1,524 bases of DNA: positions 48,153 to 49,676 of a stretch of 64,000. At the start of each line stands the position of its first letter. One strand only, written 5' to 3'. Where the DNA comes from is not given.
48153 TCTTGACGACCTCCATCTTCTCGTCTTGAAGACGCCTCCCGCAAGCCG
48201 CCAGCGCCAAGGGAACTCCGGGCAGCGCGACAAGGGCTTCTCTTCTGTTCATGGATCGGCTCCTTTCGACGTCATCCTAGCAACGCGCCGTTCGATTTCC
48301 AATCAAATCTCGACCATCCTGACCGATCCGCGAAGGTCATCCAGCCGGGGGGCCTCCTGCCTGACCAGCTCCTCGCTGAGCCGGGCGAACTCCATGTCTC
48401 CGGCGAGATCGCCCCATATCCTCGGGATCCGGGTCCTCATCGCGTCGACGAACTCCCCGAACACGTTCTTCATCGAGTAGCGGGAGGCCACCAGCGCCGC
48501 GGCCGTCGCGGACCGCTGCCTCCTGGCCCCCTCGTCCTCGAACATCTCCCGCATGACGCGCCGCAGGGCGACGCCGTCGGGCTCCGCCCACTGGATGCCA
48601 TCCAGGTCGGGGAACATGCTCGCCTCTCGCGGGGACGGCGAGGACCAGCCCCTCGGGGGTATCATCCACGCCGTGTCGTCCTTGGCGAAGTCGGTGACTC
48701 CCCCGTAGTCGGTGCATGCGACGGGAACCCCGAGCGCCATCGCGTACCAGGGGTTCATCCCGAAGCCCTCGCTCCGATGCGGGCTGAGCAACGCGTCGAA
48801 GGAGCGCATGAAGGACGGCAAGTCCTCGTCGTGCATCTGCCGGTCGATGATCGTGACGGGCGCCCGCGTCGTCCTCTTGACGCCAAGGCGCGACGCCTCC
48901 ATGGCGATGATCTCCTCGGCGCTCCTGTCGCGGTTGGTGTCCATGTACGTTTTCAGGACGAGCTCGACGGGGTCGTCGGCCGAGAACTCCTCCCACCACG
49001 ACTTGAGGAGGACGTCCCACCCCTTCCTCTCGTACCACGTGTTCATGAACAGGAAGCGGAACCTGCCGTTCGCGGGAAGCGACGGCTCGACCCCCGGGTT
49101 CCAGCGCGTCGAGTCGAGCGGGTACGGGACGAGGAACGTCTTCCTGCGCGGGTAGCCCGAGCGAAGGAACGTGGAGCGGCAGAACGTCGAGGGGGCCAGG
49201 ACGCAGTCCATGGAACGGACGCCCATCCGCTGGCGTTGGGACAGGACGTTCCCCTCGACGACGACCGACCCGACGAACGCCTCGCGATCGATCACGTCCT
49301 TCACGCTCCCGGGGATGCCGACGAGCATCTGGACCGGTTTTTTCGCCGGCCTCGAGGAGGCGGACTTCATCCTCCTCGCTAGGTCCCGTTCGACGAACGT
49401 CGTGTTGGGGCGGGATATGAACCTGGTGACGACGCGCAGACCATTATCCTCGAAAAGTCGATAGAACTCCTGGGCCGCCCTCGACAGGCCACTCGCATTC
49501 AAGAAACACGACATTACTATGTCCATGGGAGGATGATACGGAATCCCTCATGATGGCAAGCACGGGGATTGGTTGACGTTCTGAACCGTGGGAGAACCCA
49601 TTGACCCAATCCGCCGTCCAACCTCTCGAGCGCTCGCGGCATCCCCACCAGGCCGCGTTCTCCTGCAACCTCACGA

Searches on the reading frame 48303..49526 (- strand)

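Call 25: search_protein_families(library=pfam, proteins=[window:48303-49526:-], max_evalue=0.001)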
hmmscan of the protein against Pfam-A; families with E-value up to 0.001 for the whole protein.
window:48303-49526:- (407 aa): 3 families
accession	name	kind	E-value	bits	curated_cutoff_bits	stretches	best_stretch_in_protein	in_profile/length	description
PF13692.12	Glyco_trans_1_4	-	1.2e-12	48.7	27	1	157-292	3-127/142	Glycosyl transferases group 1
PF00534.26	Glycos_transf_1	-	2.1e-11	44.1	26.4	1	221-291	72-142/172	Glycosyl transferases group 1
PF20706.3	GT4-conflict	-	1.9e-05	24.2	26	1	220-284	259-323/385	Family 4 Glycosyltransferase in conflict systems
